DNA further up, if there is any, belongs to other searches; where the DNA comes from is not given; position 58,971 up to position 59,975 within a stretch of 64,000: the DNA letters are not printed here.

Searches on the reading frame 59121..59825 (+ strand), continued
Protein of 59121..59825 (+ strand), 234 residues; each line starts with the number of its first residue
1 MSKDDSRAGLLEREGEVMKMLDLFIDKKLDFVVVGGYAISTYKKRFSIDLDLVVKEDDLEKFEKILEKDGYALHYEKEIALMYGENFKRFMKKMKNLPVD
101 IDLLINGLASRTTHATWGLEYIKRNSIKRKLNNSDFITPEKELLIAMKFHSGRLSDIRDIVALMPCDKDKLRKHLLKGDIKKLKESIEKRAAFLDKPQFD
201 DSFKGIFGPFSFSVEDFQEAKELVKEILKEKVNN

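Call 37: predict_structure(alignment_id=A2)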
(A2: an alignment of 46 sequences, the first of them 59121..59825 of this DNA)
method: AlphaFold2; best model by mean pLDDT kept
length: 234 residues; sequences in the alignment: 46
mean_pLDDT: 70.0   pTM: 0.73
mean pLDDT of the five models: 70.0, 52.7, 52.5, 45.8, 42.3
residues with pLDDT >= 90: 35; 70-90: 115; 50-70: 27; < 50: 57
segments of 3 or more residues with pLDDT < 50: 1-4, 37-48, 76-114
pLDDT, mean of each block of 10 residues (from residue 1): 50 71 88 62 48 71 79 48 31 29 33 56 86 85 88 81 93 86 85 87 78 91 90 51
secondary structure, 60 per line:
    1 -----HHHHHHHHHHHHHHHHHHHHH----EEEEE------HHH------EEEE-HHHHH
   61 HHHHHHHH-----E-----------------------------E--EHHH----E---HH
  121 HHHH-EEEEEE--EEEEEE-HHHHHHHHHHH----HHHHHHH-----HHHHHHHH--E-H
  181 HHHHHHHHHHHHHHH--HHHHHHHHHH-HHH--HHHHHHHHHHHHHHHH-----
elements in order: H6-26 E31-35 E51-54 H56-68 H119-124 E126-131 E134-139 H141-151 H156-162 H168-175 H180-195 H198-207 H214-229

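Call 44: search_protein_families(library=pfam, alignment_id=A2, max_evalue=0.1)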
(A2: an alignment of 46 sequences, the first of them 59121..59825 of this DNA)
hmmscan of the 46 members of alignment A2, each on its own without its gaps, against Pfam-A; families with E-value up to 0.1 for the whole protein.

A. member 1, window:59121-59825:+ (234 aa): 5 families
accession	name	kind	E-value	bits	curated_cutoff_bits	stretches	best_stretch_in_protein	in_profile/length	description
PF14907.12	NTP_transf_5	-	3.3e-08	33.8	31.2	1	18-142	61-181/249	Uncharacterised nucleotidyltransferase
PF19502.5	DUF6036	-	0.00067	19.9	23.6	1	26-162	17-117/164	Nucleotidyltransferase of unknown function (DUF6036)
PF08843.17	AbiEii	-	0.0012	19.3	22.5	1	28-75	12-65/238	Nucleotidyl transferase AbiEii toxin, Type IV TA system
PF10706.15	Aminoglyc_resit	-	0.0027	18.3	21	1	17-73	2-61/149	Aminoglycoside-2''-adenylyltransferase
PF04229.20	GrpB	-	0.051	14.2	25.5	1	33-79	31-78/159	GrpB protein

B. families by the number of members that match (of 46 scanned): 20 families
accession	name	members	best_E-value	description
PF14907.12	NTP_transf_5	46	4.3e-11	Uncharacterised nucleotidyltransferase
PF19502.5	DUF6036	46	9.5e-06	Nucleotidyltransferase of unknown function (DUF6036)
PF10706.15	Aminoglyc_resit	43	0.00022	Aminoglycoside-2''-adenylyltransferase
PF08843.17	AbiEii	43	0.00074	Nucleotidyl transferase AbiEii toxin, Type IV TA system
PF01909.29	NTP_transf_2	33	0.00025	Nucleotidyltransferase domain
PF04229.20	GrpB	25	0.001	GrpB protein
PF02244.21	Propep_M14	8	0.016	Carboxypeptidase activation peptide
PF11680.14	DUF3276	7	0.0087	Protein of unknown function (DUF3276)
PF14091.12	DUF4269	4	0.0083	Domain of unknown function (DUF4269)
PF18308.6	GGA_N-GAT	4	0.017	N-terminal extension of GAT domain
PF09970.15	DUF2204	3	0.00091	Nucleotidyl transferase of unknown function (DUF2204)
PF18198.7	AAA_lid_11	3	0.035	Dynein heavy chain AAA lid domain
PF05709.17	Sipho_tail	2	0.0034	Phage tail protein RIFT-related domain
PF15595.11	Imm51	2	0.07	Immunity protein 51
PF16799.10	VGPC1_C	1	0.0056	C-terminal membrane-localisation domain of ion-channel, VCN1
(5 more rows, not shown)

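Call 45: find_related_loci(query=A2, collection=genome_contigs, flank=5000)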
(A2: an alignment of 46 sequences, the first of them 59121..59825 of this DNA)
Query A2 (234 aa) in genome_contigs; peptide patterns used: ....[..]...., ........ (x = any residue, [..] = any of these).
90 stretches matched a pattern; 47 encode a relative of the query (tblastn E <= 1e-3); 47 distinct loci.
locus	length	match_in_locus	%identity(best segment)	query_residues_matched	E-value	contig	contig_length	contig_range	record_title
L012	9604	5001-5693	81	1-231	4e-127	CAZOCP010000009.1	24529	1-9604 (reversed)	MAG TPA_asm: Candidatus Woesearchaeota archaeon isolate SRP178908_co2_32 genome assembly, contig: NODE_720_length_24529_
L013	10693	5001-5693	79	1-231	4e-125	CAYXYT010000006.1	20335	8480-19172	MAG TPA_asm: Candidatus Woesearchaeota archaeon isolate SRP167671_co1_37 genome assembly, contig: NODE_3054_length_20335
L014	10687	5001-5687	81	1-229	2e-125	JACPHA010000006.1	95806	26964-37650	MAG: Candidatus Pacearchaeota archaeon isolate NC_groundwater_402_Ag_B-0.1um_34_21 GD18-4_B1_scaffold_353219, whole geno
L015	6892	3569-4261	76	1-231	2e-118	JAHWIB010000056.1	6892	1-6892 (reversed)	MAG: Candidatus Woesearchaeota archaeon isolate Yap200.bin9.104 contig_27842, whole genome shotgun sequence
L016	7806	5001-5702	72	1-234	7e-116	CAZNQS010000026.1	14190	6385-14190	MAG TPA_asm: Candidatus Woesearchaeota archaeon isolate SRP178908_co1_140 genome assembly, contig: NODE_2896_length_1419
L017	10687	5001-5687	79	1-229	1e-115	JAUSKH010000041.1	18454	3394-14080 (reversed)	MAG: Nanoarchaeota archaeon isolate E14_metabat.bin.43 E14_k141_1258836, whole genome shotgun sequence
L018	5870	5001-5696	74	1-232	3e-115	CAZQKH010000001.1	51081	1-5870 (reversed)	MAG TPA_asm: Candidatus Woesearchaeota archaeon isolate SRP191223_co2_5 genome assembly, contig: NODE_118_length_51081_c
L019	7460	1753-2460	74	1-230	1e-114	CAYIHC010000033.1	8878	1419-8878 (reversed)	MAG TPA_asm: Candidatus Woesearchaeota archaeon isolate ERP119705_co20_126 genome assembly, contig: NODE_10056_length_88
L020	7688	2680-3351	75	1-224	3e-113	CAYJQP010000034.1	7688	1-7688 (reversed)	MAG TPA_asm: Candidatus Woesearchaeota archaeon isolate ERP125453_co1_261 genome assembly, contig: NODE_11883_length_768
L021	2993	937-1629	77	1-231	2e-116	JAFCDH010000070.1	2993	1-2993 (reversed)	Candidatus Pacearchaeota archaeon isolate Meg19_1012_Bin_410 Meg19_1012_Bin_410_scaffold_177139, whole genome shotgun se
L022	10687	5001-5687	75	1-229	4e-113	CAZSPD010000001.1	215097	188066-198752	MAG TPA_asm: Candidatus Woesearchaeota archaeon isolate binchicken_co39_584 genome assembly, contig: NODE_42_length_2150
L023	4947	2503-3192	75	1-230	2e-111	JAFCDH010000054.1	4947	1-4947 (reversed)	Candidatus Pacearchaeota archaeon isolate Meg19_1012_Bin_410 Meg19_1012_Bin_410_scaffold_91448, whole genome shotgun seq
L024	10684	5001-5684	71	1-228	3e-110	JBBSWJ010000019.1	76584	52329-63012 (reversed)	MAG: Nanoarchaeota archaeon isolate H51-bin140_1 H51_bin140_1_000000000019, whole genome shotgun sequence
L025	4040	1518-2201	74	1-228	1e-110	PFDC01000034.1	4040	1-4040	MAG: Candidatus Pacearchaeota archaeon CG10_big_fil_rev_8_21_14_0_10_35_13 CG10_8_21_14_0.10_scaffold_26647_c, whole gen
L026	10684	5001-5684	75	1-228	9e-109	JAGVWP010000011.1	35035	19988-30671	Candidatus Pacearchaeota archaeon isolate RIFCSPHIGHO2_02_FULL_31_29 rifcsphigho2_02_scaffold_3025, whole genome shotgun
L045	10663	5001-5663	63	3-223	8e-94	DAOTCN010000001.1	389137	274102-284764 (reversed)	MAG TPA_asm: Candidatus Paceibacterota bacterium isolate AMR_MDS_3180 NODE_13_length_389137_cov_9.135789, whole genome s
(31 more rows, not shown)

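Call 55: find_encoding_contigs(protein=P0002, flank=8000, max_places=4)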
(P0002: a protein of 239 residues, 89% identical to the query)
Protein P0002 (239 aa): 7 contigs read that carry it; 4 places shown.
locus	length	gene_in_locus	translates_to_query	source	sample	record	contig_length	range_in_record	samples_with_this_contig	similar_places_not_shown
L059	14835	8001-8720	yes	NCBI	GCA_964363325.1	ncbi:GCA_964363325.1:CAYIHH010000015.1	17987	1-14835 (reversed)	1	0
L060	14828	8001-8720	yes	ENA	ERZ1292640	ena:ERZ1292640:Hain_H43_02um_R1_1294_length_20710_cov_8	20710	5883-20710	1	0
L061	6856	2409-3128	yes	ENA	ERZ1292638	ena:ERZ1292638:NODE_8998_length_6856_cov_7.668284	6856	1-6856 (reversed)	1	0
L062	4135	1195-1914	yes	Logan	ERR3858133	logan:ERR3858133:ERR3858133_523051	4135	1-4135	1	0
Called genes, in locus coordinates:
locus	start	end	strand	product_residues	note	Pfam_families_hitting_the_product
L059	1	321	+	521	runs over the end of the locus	PF01336:tRNA_anti-codon (faint), PF00149:Metallophos, PF04042:DNA_pol_E_B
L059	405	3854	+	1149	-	PF03833:PolC_DP2_N, PF24844:PolC_DP2_central, PF24846:PolC_DP2_cat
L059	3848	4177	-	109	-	-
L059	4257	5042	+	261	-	PF01909:NTP_transf_2, PF18765:Polbeta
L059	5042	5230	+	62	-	-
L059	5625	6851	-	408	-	PF01970:TctA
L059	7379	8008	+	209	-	-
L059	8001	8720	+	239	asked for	PF14907:NTP_transf_5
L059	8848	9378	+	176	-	-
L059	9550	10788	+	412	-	PF02661:Fic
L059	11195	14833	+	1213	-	?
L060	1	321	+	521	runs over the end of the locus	PF01336:tRNA_anti-codon (faint), PF00149:Metallophos, PF04042:DNA_pol_E_B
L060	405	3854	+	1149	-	PF03833:PolC_DP2_N, PF24844:PolC_DP2_central, PF24846:PolC_DP2_cat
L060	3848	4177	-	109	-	-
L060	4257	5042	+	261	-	PF01909:NTP_transf_2, PF18765:Polbeta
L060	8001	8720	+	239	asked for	PF14907:NTP_transf_5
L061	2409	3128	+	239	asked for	PF14907:NTP_transf_5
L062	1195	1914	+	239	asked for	PF14907:NTP_transf_5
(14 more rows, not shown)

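Call 65: search_solved_structures(query=A2, max_evalue=10, show_alignments=5)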
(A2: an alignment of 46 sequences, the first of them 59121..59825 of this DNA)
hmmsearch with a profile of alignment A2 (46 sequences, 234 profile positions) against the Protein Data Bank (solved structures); distinct sequences matched with E-value up to 10: 4.
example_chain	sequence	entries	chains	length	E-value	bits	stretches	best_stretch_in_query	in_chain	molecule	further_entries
1aow_A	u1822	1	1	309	0.16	14.7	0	85-133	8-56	ANNEXIN IV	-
1i4a_A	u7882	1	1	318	0.17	14.6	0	85-132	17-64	ANNEXIN IV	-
1ann_A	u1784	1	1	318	0.17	14.6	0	85-132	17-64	ANNEXIN IV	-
8an4_A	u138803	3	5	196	0.78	12.5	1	30-72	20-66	Bacterial toxin | Nucleotidyl transferase AbiEii/AbiGii toxin family protein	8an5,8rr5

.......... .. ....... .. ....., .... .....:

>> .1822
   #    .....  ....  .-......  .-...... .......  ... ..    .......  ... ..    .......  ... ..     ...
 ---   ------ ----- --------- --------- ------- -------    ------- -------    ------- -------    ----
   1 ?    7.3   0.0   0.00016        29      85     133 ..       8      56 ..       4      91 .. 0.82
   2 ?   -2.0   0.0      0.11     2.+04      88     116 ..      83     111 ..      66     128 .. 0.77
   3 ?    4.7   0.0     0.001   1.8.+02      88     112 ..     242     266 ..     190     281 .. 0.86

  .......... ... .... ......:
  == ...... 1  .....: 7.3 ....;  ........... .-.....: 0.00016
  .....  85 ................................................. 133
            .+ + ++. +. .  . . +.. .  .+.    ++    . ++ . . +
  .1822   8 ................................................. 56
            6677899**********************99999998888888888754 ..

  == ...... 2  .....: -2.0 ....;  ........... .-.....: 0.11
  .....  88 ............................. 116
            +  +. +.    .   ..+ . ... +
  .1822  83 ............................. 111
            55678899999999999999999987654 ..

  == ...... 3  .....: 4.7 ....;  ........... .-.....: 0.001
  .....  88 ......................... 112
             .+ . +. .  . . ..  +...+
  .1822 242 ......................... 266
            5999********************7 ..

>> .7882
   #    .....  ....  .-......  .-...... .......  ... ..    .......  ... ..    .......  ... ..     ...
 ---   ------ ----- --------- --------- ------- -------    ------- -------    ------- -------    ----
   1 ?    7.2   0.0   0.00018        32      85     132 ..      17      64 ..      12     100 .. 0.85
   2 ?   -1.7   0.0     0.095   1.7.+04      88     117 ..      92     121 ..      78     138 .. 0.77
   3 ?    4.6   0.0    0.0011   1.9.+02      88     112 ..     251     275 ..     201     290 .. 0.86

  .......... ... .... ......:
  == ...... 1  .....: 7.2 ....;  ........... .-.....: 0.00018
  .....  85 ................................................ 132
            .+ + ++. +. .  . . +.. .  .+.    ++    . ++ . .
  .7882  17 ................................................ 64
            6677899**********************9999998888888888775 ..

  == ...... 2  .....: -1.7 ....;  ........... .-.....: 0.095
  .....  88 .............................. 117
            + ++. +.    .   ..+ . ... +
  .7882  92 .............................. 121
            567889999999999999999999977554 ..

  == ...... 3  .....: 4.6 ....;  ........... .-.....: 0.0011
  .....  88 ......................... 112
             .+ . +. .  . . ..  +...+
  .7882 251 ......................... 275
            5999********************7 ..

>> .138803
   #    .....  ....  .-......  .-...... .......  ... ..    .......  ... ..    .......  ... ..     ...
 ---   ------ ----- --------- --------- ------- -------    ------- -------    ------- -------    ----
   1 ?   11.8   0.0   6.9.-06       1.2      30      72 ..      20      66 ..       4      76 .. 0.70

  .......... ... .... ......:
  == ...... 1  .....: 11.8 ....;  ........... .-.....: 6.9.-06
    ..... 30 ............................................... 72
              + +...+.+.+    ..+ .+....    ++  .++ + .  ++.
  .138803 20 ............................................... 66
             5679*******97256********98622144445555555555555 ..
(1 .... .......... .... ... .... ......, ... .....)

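Call 76: list_cluster_members(proteins=[P0001, P0121, P0241])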
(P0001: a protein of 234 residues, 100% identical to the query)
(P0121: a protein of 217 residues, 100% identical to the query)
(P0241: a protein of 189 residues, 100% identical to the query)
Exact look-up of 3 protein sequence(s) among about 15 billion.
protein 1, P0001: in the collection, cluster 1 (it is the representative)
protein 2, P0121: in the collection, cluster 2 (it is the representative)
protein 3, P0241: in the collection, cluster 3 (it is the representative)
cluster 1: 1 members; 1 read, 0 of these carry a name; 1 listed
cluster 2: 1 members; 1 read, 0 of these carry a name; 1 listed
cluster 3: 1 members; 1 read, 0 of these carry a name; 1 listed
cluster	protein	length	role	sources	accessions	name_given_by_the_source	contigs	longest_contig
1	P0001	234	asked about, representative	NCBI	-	-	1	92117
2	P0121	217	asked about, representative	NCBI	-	-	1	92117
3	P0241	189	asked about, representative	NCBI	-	-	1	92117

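Call 79: search_protein_families(library=pfam, proteins=[L045:2005-3810:+, L045:7716-9116:+, L045:1497-2039:+, L045:7008-7637:-, L045:911-1402:-, L045:9117-9596:-, L045:9990-10436:-], max_evalue=0.001)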
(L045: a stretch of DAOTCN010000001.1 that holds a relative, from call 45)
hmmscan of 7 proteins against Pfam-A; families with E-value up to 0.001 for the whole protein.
L045:2005-3810:+ (601 aa): 5 families
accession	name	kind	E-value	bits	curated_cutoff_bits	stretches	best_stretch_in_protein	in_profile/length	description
PF00009.33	GTP_EFTU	-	5.8e-35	121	26.5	1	35-239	5-183/188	Elongation factor Tu GTP binding domain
PF14578.12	GTP_EFTU_D4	-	2.4e-20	72.7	23.8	1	478-561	3-86/86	Elongation factor Tu domain 4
PF11987.13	IF-2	-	9.2e-18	64.7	27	1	352-455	12-116/117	Translation-initiation factor 2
PF01926.29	MMR_HSR1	-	6.1e-08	33.2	21.9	1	36-158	2-113/113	50S ribosome-binding GTPase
PF03144.31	GTP_EFTU_D2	-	5.7e-07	30.3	30.3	0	496-549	4-62/73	Elongation factor Tu domain 2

L045:7716-9116:+ (466 aa): 1 family
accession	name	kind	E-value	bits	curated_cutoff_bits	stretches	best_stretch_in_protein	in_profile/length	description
PF07690.21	MFS_1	-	2.8e-34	119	33.4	2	244-442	2-197/347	Major Facilitator Superfamily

L045:1497-2039:+ (180 aa): 1 family
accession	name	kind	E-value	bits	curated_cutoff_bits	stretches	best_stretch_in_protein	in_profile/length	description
PF00856.33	SET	-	4.7e-16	59.5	22.4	1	22-116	1-105/105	SET domain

L045:7008-7637:- (209 aa): 2 families
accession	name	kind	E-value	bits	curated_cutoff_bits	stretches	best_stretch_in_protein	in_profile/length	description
PF01694.28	Rhomboid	-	7.8e-29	101.2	22.6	1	45-179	3-140/143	Rhomboid domain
PF08551.15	DUF1751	-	6.8e-05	23.8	22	1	45-103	7-65/99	Eukaryotic integral membrane protein (DUF1751)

L045:911-1402:- (163 aa): 0 families

L045:9117-9596:- (159 aa): 1 family
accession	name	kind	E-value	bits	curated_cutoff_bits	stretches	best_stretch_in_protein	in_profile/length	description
PF20603.3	Bact_hydrolase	-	7.1e-52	176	27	1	2-159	7-160/160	Bacterial hydrolase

L045:9990-10436:- (148 aa): 1 family
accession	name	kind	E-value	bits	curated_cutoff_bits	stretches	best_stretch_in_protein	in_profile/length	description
PF12666.12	PrgI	-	0.0003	21.7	27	0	84-138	24-75/91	PrgI family protein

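Call 84: find_related_loci(query=A2, collection=viral_contigs, flank=8000)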
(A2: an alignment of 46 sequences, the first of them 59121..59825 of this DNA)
Query A2 (234 aa) in viral_contigs; peptide patterns used: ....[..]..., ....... (x = any residue, [..] = any of these).
84 stretches matched a pattern, but none encodes a relative of the query by tblastn (E <= 1e-3).

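Call 85: search_protein_families(library=phrogs, proteins=[window:59121-59825:+], max_evalue=0.01)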
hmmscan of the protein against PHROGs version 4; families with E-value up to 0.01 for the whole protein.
window:59121-59825:+ (234 aa): 0 families
